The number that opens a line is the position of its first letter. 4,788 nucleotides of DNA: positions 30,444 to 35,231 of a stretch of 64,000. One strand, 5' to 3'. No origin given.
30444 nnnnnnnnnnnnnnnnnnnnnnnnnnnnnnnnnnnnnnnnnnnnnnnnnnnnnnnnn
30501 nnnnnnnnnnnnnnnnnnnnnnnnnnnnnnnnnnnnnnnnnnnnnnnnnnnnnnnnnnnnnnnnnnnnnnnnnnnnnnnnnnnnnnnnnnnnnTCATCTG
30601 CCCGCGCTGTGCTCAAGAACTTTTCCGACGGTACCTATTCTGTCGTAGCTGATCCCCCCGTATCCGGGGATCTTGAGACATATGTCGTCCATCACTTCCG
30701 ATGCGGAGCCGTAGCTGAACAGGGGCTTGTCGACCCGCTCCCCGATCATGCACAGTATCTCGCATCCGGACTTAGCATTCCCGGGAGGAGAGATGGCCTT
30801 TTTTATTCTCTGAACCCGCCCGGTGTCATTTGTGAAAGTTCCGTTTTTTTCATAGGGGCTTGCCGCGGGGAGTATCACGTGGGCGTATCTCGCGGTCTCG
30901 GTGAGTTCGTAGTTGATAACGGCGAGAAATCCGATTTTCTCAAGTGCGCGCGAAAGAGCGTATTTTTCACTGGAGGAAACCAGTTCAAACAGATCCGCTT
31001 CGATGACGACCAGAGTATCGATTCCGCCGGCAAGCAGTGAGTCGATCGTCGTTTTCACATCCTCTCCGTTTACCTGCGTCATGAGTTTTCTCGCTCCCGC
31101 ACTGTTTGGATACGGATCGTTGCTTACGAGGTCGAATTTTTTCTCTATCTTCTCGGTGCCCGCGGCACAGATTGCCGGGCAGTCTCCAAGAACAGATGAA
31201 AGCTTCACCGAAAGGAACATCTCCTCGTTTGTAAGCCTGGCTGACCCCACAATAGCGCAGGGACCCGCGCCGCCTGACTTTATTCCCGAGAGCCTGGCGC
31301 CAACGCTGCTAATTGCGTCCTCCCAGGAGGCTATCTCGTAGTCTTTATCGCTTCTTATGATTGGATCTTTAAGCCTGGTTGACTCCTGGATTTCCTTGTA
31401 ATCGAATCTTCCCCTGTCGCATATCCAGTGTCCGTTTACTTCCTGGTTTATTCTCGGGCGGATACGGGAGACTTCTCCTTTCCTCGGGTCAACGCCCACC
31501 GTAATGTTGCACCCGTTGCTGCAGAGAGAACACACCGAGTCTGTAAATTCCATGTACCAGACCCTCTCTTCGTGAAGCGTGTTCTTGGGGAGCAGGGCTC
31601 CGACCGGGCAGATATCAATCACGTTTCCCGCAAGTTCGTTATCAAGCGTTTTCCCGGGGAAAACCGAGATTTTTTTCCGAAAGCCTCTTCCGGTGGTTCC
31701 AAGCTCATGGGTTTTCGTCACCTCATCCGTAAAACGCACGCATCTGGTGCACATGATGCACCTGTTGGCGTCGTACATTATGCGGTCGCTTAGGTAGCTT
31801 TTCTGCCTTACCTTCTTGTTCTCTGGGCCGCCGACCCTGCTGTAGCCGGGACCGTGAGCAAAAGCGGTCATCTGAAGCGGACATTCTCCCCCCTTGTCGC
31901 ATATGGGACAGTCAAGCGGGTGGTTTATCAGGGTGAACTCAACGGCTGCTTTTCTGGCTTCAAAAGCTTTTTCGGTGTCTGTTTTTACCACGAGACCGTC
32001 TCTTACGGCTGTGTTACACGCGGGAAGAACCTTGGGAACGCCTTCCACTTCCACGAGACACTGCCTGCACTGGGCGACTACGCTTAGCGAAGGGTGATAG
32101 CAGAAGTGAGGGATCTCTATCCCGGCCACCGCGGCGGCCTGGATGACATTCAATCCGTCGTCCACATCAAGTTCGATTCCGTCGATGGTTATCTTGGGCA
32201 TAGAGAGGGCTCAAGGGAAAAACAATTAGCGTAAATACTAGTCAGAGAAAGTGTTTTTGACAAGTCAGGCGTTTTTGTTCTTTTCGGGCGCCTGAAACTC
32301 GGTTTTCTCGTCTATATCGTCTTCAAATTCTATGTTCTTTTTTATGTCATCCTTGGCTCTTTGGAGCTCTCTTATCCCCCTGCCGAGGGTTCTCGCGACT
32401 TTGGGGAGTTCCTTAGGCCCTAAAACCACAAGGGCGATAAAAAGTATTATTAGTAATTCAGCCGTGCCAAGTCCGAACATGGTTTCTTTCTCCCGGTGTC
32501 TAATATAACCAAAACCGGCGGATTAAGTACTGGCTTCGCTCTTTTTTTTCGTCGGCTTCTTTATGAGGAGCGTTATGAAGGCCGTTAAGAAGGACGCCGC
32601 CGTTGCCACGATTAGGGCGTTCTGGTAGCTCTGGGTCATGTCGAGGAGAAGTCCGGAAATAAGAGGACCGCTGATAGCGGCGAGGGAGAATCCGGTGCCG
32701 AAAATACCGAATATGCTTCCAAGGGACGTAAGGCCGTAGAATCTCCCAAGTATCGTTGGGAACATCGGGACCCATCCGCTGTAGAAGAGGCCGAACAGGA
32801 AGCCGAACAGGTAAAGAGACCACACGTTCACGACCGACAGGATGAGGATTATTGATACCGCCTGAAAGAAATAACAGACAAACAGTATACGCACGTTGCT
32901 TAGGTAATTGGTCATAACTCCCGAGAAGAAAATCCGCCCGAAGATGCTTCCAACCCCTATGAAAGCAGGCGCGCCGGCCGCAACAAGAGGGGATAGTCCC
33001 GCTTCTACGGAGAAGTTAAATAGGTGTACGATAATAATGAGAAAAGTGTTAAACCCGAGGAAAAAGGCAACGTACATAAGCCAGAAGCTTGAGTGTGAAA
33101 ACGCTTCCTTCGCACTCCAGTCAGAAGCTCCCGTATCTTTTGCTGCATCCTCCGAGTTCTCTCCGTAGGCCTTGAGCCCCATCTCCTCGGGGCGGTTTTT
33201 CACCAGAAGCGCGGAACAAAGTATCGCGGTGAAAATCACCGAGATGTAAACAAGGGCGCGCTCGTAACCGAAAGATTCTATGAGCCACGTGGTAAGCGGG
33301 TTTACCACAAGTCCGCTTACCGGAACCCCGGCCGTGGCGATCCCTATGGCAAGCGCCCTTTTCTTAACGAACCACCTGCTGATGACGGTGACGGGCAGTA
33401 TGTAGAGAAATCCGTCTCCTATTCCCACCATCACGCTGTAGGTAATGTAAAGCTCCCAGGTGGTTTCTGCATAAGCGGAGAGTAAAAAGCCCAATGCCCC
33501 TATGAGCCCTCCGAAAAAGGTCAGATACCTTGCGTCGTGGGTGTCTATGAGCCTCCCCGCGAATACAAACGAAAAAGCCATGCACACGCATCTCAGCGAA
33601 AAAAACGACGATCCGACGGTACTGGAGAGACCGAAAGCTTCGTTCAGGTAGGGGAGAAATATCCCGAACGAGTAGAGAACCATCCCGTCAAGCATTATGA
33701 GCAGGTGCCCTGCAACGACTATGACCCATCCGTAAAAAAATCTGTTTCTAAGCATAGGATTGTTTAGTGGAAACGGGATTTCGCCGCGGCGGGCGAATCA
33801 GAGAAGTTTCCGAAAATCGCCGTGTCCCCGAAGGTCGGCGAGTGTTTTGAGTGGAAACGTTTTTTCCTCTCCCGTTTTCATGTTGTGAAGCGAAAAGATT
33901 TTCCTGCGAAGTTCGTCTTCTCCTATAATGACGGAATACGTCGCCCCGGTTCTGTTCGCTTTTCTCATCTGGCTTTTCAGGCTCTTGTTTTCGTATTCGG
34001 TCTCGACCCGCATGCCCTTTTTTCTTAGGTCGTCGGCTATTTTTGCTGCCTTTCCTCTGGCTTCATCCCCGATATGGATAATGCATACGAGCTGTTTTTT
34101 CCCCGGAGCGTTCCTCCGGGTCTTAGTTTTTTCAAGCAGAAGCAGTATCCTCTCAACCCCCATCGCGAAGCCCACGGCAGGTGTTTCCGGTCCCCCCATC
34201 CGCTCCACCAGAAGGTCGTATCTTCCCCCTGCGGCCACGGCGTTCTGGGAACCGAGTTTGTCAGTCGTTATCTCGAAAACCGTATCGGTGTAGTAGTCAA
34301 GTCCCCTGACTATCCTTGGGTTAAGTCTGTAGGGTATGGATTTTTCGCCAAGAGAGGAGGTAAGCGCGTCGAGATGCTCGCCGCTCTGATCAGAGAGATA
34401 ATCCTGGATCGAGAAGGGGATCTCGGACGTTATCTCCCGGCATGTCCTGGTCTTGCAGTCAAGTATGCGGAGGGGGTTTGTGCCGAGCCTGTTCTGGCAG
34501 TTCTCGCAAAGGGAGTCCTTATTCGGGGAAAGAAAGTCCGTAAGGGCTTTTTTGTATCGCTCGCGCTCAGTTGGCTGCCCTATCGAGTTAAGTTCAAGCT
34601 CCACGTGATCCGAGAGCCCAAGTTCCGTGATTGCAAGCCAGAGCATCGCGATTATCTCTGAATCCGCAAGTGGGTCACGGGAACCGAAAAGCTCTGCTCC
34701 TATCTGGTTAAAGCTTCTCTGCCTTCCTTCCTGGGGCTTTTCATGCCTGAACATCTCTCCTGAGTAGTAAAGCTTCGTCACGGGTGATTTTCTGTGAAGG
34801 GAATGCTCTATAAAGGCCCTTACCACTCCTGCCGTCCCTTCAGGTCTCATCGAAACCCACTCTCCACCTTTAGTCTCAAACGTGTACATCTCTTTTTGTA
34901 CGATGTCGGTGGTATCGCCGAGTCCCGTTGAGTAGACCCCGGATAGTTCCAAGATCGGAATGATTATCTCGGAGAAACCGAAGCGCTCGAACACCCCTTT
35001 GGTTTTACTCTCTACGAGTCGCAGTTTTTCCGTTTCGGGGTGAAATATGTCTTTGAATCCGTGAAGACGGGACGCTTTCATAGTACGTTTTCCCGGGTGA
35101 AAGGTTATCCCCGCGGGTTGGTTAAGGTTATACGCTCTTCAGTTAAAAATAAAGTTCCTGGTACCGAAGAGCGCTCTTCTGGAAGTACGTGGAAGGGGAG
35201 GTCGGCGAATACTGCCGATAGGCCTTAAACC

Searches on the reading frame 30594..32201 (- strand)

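Call 9: search_protein_families(library=pfam, proteins=[window:30594-32201:-], max_evalue=0.001)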
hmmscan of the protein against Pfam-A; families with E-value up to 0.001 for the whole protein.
window:30594-32201:- (535 aa): 7 families
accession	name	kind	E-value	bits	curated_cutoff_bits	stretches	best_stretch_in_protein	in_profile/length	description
PF22117.2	Fer4_Nqo3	-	6.6e-26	90.7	27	1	140-203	3-66/67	NADH-quinone oxidoreductase subunit 3, ferredoxin-like domain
PF00384.28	Molybdopterin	-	4.2e-25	89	24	2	406-489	269-353/353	Molybdopterin oxidoreductase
PF13510.11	Fer2_4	-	1.9e-19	69.9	22.8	1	3-76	5-81/82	2Fe-2S iron-sulfur cluster binding domain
PF10588.14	NADH-G_4Fe-4S_3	-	6.8e-15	54.8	27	1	83-119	1-37/40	NADH-ubiquinone oxidoreductase-G iron-sulfur binding region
PF04879.21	Molybdop_Fe4S4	-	5.2e-10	39.6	22.7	1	217-271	1-53/55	Molybdopterin oxidoreductase Fe4S4 domain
PF22151.2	Fer4_NDSU1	-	1.1e-09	38.1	23.8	1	220-268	4-50/51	NADH-ubiquinone oxidoreductase NDSU1/NuoG-like, 4Fe-4S domain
PF00111.32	Fer2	-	1.2e-06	28.7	21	1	7-53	4-48/77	2Fe-2S iron-sulfur cluster binding domain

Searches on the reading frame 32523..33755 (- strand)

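Call 9: search_protein_families(library=pfam, proteins=[window:32523-33755:-], max_evalue=0.001)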
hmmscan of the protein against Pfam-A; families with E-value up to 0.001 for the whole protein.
window:32523-33755:- (410 aa): 3 families
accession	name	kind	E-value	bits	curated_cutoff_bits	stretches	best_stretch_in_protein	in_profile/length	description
PF07690.21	MFS_1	-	3.9e-43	148.1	33.4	2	18-295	3-275/347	Major Facilitator Superfamily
PF06779.20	MFS_4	-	9.1e-08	32.3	26.3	1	79-395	62-363/364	Uncharacterised MFS-type transporter YbfB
PF12832.13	MFS_1_like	-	3.4e-07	30.1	25.2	1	26-132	230-333/373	MFS_1 like family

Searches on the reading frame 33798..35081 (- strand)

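Call 9: search_protein_families(library=pfam, proteins=[window:33798-35081:-], max_evalue=0.001)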
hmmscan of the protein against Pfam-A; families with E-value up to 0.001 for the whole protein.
window:33798-35081:- (427 aa): 3 families
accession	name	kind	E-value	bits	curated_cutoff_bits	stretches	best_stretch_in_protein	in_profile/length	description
PF13393.11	tRNA-synt_His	-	4.4e-43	148.1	25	1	8-312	1-308/308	Histidyl-tRNA synthetase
PF03129.25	HGTP_anticodon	-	1.3e-15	57.8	21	1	332-416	2-89/94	Anticodon binding domain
PF00587.30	tRNA-synt_2b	-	3.1e-14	53.8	29.3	1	66-316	1-175/179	tRNA synthetase class II core domain (G, H, P, S and T)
